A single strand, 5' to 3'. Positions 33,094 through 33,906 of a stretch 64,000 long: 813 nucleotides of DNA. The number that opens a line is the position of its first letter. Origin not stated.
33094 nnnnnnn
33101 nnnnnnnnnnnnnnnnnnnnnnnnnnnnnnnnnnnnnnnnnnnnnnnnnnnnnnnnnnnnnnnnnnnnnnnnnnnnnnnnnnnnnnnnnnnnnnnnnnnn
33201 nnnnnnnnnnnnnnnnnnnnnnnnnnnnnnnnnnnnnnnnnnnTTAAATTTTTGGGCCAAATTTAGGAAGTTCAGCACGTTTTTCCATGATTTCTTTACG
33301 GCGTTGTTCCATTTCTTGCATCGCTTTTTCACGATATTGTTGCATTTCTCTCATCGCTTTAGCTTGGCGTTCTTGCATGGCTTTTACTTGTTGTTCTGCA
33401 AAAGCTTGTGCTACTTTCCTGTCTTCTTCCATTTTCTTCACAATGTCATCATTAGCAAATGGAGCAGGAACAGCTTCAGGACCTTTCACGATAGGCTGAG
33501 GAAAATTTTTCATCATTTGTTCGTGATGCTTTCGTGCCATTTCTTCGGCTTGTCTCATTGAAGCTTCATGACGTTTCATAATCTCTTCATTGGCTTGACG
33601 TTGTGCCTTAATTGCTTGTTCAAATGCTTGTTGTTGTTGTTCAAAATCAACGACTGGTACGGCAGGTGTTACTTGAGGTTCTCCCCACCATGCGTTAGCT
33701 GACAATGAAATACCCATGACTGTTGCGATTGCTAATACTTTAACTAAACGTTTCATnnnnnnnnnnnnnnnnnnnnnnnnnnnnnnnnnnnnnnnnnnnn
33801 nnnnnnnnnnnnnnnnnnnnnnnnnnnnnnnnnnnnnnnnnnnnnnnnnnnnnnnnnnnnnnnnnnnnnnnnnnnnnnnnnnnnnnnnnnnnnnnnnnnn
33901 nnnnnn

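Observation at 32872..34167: Tandem trio of small secreted low-complexity proteins: two near-identical Gly/Tyr/Trp/Pro-rich paralogs flanking a charged coiled-coil protein (candidate sulfur-globule-envelope-like proteins)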

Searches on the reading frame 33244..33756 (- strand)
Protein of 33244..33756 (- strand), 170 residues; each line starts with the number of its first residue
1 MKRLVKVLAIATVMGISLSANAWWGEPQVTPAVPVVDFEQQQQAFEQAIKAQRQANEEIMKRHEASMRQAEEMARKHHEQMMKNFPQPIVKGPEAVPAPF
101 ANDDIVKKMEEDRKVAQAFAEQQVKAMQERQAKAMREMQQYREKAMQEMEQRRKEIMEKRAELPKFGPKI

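Call 6: search_protein_families(library=pfam, proteins=[window:33244-33756:-], max_evalue=0.01)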
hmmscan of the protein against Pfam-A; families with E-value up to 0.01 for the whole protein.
window:33244-33756:- (170 aa): 1 family
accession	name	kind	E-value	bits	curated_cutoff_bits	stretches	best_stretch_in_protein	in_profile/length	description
PF13801.11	Metal_resist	-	0.0096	16.5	29.2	1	7-87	4-81/125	Heavy-metal resistance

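Call 7: search_protein_families(library=ncbifam, proteins=[window:33244-33756:-], max_evalue=0.01)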
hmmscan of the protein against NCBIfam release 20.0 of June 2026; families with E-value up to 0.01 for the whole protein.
window:33244-33756:- (170 aa): 0 families

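Call 11: find_homologous_proteins(query=window:33244-33756:-, max_evalue=0.001)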
Query window:33244-33756:-: 25 candidates shared short words with the query, none scored E <= 0.001.
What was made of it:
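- Tried and rejected: The word-index homology search with the middle protein found nothing (call 11).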

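Call 21: search_protein_representatives(protein=window:33244-33756:-)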
Query: 170 residues. Proteins with E-value up to 0.001 (for the whole library): 1; up to 1e-10: 0; up to 1e-30: 0. The best 1 are listed.
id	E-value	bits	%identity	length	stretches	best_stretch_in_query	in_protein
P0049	1.9e-06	44.5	34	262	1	1-156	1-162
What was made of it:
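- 33244..33756 (-): Helical partner gene: a 170-aa precursor with a 22-aa signal peptide. The mature protein is 148 aa and 17.5 kDa: a WWGEP stub, a Pro/Val linker, helix 1, a Pro-rich linker and helix 2, ending ........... The only homolog among 1.84e9 representatives is P0049 (call 21).
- Sequence similarity to SgpD could not be examined, and the exhaustive search with the middle protein returned no Chromatiaceae protein (call 21). It is almost an orphan, with one homolog in 1.84e9 representatives (call 21).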

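Call 37: search_solved_structures(query=window:33247-33690:-, max_evalue=10)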
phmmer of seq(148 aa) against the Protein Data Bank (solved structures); distinct sequences matched with E-value up to 10: 1.
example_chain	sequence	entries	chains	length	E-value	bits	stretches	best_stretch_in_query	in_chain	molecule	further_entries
3aei_A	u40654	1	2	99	5.1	10.8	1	81-141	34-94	Prefoldin beta subunit 2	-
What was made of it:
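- Tried and rejected: The PDB sequence search gave only prefoldin at E 5.1 (call 37).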

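Call 38: search_protein_families(library=pfam, proteins=[window:33247-33690:-, P0049], max_evalue=10)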
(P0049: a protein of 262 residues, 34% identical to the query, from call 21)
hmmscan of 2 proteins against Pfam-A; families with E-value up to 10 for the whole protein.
seq(148 aa): 16 families
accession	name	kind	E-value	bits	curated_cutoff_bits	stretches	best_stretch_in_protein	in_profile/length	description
PF04417.17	DUF501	-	0.09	13.2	23.8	1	3-62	34-93/139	Protein of unknown function (DUF501)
PF22529.2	DUF7001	-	0.11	12.3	27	1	81-135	32-85/247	Family of unknown function (DUF7001)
PF04803.17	Cor1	-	0.17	12.6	32.1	1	16-61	72-117/132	Cor1/Xlr/Xmr conserved region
PF07813.17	LTXXQ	-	0.32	12.2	24.3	2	85-129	42-86/100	LTXXQ motif family protein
PF13086.12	AAA_11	-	0.58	10.3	27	1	19-130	102-192/257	AAA domain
PF19717.4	DUF6212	-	0.62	9.3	26.4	1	1-64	11-75/395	Family of unknown function (DUF6212)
PF24072.1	T7_gp14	-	1.1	9.6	27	1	14-59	18-63/187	T7 virus internal virion protein gp14 family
PF25600.1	TRIM_CC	-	3.3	8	30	2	99-141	34-76/142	TRIM protein coiled-coil region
PF03938.19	OmpH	-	3.6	8.2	32.4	1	85-137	55-106/141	Outer membrane protein (OmpH-like)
PF20503.3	DUF6730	-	4.5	8.7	27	1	19-63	29-73/82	Family of unknown function (DUF6730)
PF07275.16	ArdA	-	6.5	7.8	27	0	32-136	23-125/155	Antirestriction protein (ArdA)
PF25678.1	DUF7946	-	7.2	7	27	1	15-76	106-163/183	Domain of unknown function (DUF7946)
PF09452.15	Mvb12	-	7.4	7.6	25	1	11-69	24-81/90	ESCRT-I subunit Mvb12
PF17846.6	XRN_M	-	7.5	5.8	23.8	0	13-121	65-148/443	Xrn1 helical domain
PF20570.3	DUF6779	-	7.7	7.7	28.1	1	85-141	31-87/108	Domain of unknown function (DUF6779)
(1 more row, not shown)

P0049 (262 aa): 3 families
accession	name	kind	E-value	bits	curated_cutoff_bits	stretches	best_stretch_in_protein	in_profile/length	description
PF21144.2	Aquarius_N_3rd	-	2.2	9.5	27.9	0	40-96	41-92/96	Intron-binding protein aquarius insert domain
PF09989.15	DUF2229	-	2.4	8.2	29.4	0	121-162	130-171/218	CoA enzyme activase uncharacterised domain (DUF2229)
PF14362.11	DUF4407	-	5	6.8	31.3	1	44-85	189-234/297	Domain of unknown function (DUF4407)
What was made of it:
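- Faint matches to helical periplasmic chaperone families: Metal_resist PF13801 at 16.5 bits, E 0.0096 (call 6); LTXXQ at E 0.32 and OmpH/Skp at E 3.6 (call 38); prefoldin beta at E 5.1 in PDB (call 37).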

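Call 42: predict_structure(protein=window:33247-33756:-)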
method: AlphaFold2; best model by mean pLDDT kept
length: 170 residues; sequences in the alignment: 1
mean_pLDDT: 75.4   pTM: 0.30
mean pLDDT of the five models: 75.4, 73.4, 71.6, 70.8, 68.1
residues with pLDDT >= 90: 65; 70-90: 42; 50-70: 34; < 50: 29
segments of 3 or more residues with pLDDT < 50: 8-10, 12-20, 22-30, 94-96
pLDDT, mean of each block of 10 residues (from residue 1): 49 44 46 66 88 94 92 87 65 50 75 89 94 95 95 90 62
secondary structure, 60 per line:
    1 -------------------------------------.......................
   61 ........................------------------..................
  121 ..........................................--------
elements in order: H38-84 H103-162
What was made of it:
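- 33244..33756 (-): Two helices at pLDDT about 90 (call 42).
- On SgpD (Alvin_2515) family: The AlphaFold2 model has helices at 38-84 and 103-162 with a Pro-rich linker between them (call 42).
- Structure: two helices at pLDDT about 90 separated by a Pro-rich linker (call 42). The protein is all-helical, highly charged and periplasmic (call 42), and its gene lies next to genes for disordered client-like proteins. The helices are confidently predicted (call 42).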

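Call 54: find_encoding_contigs(protein=P0049, flank=6000, max_places=3)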
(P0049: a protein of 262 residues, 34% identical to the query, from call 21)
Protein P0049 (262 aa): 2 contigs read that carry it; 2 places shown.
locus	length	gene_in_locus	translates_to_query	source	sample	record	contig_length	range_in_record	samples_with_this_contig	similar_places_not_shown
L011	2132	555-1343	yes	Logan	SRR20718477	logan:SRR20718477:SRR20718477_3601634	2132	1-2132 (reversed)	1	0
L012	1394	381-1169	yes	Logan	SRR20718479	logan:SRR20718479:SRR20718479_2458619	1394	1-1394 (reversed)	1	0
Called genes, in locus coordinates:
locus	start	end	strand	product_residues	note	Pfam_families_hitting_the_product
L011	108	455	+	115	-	-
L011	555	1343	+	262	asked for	-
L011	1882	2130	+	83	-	?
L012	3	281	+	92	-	?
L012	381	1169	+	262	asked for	-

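Call 61: find_related_loci(query=A4, collection=metagenome_contigs, flank=4000)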
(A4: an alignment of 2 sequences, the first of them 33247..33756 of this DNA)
Query A4 (170 aa) in metagenome_contigs; peptide patterns used: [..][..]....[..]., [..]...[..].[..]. (x = any residue, [..] = any of these).
600 stretches matched a pattern, but none encodes a relative of the query by tblastn (E <= 1e-3).

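Call 93: fold_search(model_id=the predicted structure, library=pdb)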
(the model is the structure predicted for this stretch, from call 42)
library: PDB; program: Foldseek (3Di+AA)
matches with E <= 10: 2; with E <= 0.001: 0
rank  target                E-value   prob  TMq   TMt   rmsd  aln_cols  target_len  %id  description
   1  8rve_z                2.1e+00  0.09  0.27  0.21  49.7       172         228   17  Vimentin intermediate filament (released 2024-04-10)
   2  8rve_4                2.5e+00  0.08  0.27  0.24  47.6       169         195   16  Vimentin intermediate filament (released 2024-04-10)
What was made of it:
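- Tried and rejected: PDB Foldseek gave nothing significant; the best hit was vimentin at E 2.1 (call 93).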

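Call 94: search_protein_families(library=pfam, proteins=[L011:108-452:+], max_evalue=0.001)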
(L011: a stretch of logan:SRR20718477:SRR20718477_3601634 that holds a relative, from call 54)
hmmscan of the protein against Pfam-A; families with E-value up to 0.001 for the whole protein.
L011:108-452:+ (115 aa): 1 family
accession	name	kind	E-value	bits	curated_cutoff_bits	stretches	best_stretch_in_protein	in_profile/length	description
PF17228.7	SGP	-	6e-12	46.7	26.7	1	23-113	1-91/93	Sulphur globule protein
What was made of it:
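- Closest known: 'Long SGP' proteins from metagenomes. Different: The long forms keep a complete SGP domain that passes the Pfam cut-off (call 94) between the signal peptide and the tail, and they have extra helical repeats.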
